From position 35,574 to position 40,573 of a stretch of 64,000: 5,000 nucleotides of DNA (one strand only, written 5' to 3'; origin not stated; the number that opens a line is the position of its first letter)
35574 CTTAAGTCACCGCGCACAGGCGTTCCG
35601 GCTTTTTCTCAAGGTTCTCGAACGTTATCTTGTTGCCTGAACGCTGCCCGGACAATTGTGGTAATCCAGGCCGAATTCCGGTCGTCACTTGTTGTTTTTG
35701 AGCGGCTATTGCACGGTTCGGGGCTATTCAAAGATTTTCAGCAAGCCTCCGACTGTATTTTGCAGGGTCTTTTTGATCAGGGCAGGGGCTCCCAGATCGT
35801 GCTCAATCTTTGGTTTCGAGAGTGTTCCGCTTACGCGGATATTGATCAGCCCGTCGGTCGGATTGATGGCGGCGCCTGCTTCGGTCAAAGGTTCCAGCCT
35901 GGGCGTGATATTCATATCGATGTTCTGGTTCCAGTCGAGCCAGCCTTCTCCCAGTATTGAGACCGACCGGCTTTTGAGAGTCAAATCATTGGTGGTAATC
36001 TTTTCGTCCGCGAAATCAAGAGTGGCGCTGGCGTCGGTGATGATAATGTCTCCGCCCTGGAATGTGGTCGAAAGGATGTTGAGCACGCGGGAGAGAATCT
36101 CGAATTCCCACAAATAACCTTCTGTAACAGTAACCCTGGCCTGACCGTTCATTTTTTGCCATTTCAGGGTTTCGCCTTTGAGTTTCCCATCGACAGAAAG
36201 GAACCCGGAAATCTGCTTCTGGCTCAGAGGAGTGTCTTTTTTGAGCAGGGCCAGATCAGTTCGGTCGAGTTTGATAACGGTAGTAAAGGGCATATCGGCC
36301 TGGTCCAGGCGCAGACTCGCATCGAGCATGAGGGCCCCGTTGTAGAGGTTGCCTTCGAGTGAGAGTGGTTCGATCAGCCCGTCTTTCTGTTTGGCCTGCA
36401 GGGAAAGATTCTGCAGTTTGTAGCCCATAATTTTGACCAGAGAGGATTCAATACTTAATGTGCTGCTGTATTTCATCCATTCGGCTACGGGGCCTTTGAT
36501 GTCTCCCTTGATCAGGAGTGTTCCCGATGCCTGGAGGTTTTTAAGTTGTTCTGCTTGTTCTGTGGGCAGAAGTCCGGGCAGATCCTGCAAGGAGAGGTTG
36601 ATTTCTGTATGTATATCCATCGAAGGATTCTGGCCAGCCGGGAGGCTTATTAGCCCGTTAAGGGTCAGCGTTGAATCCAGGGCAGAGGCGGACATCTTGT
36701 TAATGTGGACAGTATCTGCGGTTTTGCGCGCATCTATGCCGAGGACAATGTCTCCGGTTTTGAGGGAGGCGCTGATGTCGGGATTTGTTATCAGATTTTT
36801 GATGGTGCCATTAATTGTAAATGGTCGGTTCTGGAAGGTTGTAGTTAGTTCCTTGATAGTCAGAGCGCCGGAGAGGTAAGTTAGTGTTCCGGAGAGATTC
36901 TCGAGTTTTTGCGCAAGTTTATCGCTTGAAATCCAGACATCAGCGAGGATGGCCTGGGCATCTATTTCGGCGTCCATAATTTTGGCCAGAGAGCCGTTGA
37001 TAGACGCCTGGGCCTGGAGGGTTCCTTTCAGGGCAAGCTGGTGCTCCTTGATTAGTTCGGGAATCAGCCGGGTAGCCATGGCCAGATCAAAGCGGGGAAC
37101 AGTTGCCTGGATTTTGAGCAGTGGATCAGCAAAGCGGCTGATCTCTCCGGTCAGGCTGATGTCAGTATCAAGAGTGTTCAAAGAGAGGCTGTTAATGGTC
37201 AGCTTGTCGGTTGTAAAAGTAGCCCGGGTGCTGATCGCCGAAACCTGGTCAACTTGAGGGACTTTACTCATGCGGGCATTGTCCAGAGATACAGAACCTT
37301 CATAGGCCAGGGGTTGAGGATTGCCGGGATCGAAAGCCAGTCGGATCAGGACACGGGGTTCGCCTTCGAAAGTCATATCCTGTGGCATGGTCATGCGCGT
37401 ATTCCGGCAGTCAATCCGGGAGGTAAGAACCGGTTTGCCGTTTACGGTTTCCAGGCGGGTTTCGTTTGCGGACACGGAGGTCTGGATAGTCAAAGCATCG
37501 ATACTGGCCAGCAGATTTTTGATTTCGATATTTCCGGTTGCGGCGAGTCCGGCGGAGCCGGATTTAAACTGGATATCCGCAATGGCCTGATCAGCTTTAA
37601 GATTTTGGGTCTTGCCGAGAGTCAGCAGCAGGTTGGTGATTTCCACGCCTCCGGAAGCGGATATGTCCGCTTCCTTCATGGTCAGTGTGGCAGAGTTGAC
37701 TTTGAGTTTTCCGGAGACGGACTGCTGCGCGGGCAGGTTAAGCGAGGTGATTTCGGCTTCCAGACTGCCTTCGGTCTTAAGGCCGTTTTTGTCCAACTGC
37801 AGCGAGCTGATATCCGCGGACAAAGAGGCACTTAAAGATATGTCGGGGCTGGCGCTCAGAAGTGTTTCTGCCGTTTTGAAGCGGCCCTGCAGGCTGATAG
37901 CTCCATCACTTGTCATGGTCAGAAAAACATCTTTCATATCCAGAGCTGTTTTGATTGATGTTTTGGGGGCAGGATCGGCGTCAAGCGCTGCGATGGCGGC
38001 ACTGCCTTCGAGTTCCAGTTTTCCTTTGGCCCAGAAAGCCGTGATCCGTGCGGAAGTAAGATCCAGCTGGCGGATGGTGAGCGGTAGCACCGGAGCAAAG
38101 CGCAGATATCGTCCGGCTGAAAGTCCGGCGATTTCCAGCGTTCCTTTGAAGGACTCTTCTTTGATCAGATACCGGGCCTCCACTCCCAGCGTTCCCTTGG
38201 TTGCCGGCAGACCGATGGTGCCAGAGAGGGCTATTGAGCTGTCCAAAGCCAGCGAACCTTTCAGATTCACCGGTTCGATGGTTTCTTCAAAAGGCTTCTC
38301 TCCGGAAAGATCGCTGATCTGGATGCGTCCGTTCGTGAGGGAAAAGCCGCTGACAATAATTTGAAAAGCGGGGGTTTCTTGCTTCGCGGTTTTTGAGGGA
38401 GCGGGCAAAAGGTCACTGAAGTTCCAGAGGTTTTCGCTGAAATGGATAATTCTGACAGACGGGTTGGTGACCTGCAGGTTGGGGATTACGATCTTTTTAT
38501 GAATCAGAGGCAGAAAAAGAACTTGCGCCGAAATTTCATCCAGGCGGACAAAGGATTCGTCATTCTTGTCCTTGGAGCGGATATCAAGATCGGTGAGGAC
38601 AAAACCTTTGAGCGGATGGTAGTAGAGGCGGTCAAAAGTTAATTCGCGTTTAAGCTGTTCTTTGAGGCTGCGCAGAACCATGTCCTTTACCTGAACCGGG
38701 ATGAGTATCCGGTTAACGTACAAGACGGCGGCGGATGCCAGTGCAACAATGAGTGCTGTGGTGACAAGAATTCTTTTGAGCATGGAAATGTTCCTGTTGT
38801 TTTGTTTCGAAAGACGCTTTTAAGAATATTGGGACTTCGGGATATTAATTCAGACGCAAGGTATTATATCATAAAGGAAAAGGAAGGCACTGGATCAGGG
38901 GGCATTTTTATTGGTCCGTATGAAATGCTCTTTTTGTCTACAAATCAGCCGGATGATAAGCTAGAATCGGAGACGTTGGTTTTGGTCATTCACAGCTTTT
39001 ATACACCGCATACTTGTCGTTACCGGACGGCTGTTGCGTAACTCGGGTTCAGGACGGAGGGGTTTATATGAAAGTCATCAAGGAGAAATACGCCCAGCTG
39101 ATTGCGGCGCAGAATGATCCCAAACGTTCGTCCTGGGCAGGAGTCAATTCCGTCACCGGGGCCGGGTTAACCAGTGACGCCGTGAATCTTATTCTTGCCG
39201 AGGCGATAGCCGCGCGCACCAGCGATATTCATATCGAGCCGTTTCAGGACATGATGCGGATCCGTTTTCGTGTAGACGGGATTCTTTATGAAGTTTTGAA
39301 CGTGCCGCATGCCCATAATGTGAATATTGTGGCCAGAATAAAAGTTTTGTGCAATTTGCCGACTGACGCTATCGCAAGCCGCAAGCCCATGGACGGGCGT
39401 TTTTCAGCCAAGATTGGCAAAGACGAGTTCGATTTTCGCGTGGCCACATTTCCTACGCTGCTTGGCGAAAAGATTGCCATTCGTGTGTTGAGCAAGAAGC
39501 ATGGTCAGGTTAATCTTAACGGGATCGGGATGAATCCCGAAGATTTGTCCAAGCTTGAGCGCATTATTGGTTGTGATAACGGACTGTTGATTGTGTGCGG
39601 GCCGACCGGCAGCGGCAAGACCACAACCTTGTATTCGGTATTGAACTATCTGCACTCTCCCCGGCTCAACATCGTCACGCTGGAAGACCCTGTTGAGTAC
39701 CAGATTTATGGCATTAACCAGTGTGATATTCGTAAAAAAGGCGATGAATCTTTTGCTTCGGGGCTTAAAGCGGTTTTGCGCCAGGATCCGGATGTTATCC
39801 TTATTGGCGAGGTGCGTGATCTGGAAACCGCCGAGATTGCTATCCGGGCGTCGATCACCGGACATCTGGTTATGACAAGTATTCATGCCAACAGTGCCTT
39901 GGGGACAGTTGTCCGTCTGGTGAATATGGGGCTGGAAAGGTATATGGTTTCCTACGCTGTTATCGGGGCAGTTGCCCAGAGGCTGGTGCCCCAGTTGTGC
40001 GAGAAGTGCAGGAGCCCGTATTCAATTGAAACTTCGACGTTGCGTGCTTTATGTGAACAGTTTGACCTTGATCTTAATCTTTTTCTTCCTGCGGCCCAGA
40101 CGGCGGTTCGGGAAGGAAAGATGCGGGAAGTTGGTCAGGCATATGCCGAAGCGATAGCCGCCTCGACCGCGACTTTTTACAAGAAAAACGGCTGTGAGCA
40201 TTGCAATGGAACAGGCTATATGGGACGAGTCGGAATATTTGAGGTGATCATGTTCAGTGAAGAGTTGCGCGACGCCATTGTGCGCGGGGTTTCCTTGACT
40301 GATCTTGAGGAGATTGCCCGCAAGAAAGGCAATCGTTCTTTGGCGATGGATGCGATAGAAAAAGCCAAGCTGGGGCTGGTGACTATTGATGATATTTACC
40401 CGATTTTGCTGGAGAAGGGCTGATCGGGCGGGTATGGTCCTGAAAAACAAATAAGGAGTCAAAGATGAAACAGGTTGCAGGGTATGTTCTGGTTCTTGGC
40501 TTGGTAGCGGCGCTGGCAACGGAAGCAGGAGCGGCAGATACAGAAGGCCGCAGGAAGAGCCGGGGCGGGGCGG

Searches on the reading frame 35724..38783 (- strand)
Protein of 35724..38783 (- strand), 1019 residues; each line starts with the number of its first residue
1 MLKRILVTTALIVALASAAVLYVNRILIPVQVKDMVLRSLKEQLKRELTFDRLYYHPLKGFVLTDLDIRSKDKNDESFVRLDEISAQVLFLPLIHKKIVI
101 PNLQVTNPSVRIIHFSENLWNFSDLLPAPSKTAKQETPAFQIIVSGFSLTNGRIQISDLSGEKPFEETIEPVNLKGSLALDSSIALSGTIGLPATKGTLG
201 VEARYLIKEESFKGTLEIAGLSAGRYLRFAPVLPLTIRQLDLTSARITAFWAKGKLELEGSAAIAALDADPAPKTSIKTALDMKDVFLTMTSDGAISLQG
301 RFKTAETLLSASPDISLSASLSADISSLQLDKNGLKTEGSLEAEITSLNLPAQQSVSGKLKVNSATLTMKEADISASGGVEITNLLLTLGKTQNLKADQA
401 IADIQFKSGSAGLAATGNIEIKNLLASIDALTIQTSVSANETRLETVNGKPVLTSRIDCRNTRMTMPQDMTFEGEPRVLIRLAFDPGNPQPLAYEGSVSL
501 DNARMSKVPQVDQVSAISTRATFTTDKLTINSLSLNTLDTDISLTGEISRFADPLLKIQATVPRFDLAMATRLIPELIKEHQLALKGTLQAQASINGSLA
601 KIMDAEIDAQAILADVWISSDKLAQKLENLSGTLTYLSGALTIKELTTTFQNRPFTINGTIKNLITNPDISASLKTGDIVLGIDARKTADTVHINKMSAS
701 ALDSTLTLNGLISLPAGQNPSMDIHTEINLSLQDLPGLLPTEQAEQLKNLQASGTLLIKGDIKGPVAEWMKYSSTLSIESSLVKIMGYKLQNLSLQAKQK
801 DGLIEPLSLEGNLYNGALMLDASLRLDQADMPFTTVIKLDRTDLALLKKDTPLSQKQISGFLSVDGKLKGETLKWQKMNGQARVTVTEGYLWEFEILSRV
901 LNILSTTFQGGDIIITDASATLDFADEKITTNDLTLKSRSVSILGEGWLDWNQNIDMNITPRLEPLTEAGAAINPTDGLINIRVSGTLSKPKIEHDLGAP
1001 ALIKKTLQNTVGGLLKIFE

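Call 5: search_protein_families(library=pfam, proteins=[window:35724-38783:-], max_evalue=0.01)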
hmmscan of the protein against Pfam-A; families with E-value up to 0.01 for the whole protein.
window:35724-38783:- (1019 aa): 2 families
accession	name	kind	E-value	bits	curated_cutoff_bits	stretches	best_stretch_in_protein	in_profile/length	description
PF05359.17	DUF748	-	2.1e-19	69.6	50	1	3-591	15-522/1037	Domain of Unknown Function (DUF748)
PF05170.20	AsmA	-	2.7e-12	46.7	29.8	1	5-438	9-361/607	AsmA family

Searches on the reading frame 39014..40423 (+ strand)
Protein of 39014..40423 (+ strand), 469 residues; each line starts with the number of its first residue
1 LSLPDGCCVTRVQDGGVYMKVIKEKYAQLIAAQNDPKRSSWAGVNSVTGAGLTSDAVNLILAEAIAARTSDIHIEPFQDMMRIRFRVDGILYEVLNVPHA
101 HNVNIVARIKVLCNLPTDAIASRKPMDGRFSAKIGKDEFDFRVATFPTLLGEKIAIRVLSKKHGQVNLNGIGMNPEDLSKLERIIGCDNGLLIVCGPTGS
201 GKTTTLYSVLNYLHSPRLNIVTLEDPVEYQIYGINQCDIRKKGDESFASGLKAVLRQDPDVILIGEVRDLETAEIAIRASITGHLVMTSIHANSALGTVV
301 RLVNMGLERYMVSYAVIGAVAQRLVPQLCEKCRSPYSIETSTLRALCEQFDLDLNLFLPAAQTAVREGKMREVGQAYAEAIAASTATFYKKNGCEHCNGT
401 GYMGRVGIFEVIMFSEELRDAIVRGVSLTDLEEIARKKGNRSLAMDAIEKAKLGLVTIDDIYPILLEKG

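Call 7: search_protein_families(library=pfam, proteins=[window:39014-40423:+], max_evalue=0.001)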
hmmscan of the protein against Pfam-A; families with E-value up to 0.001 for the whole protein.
window:39014-40423:+ (469 aa): 3 families
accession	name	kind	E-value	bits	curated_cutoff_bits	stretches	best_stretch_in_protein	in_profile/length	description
PF00437.27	T2SSE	-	8.8e-118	393.6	24.9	1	54-461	9-368/370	Type II/IV secretion system protein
PF13401.12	AAA_22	-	0.00046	21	27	0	189-225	5-43/130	AAA domain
PF13173.12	AAA_14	-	0.00062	20.2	27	0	189-311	2-115/129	AAA domain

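Call 43: search_protein_families(library=ncbifam, proteins=[window:39014-40423:+], max_evalue=0.001)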
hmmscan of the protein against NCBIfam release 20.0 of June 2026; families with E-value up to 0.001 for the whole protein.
window:39014-40423:+ (469 aa): 18 families
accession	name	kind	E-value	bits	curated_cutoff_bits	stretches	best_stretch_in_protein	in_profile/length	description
TIGR02533.1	type_II_gspE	equivalog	1.8e-127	426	630.25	1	57-461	113-482/486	type II secretion system ATPase GspE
TIGR02538.1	type_IV_pilB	equivalog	3.7e-124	415.4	675.65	2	56-346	184-473/564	type IV-A pilus assembly ATPase PilB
NF007755.0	PRK10436.1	equivalog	9e-114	380.7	617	2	54-339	86-369/465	type II secretion system protein GspE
NF053534.1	T4PilAsmATPsTfpB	equivalog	3.6e-106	355.8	850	2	57-353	205-500/584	type IV pilus assembly ATPase TfpB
NF041000.1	ATPase_ComGA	equivalog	2.9e-67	226.5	300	1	60-326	3-266/267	competence type IV pilus ATPase ComGA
TIGR01420.1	pilT_fam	subfamily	9.9e-48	163.1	319.1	1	59-334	4-277/343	PilT/PilU family type 4a pilus ATPase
TIGR02525.1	plasmid_TraJ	equivalog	1.6e-24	86.6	368.3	1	185-305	145-272/372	plasmid transfer ATPase TraJ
TIGR02524.1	dot_icm_DotB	equivalog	1.3e-19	70.7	463.3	1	161-311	100-267/358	Dot/Icm type IV secretion system ATPase DotB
NF058587.1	archaellum_moto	equivalog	1.8e-17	63.3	550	1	192-302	278-393/527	archaellum flagellar ATPase motor FlaI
TIGR02782.1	TrbB_P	equivalog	4.1e-16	59.1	304.55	1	179-305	127-255/303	P-type conjugative transfer ATPase TrbB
TIGR02788.1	VirB11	equivalog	7.2e-15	54.8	249.95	1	192-307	147-267/308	P-type DNA transfer ATPase VirB11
NF010407.0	PRK13833.1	subfamily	1.6e-13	50.8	499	1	192-309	147-266/323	conjugal transfer protein TrbB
NF010469.0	PRK13894.1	subfamily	1.4e-12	47.6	508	1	170-303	132-265/320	conjugal transfer ATPase TrbB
TIGR03819.1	heli_sec_ATPase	hypoth_equivalog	1.4e-12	47.5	373.15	1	151-318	139-313/340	TadA family conjugal transfer-associated ATPase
NF053672.1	bindosome_BasE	exception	5.7e-09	35.2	1000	1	192-304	273-390/512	bindosome assembly system ATPase subunit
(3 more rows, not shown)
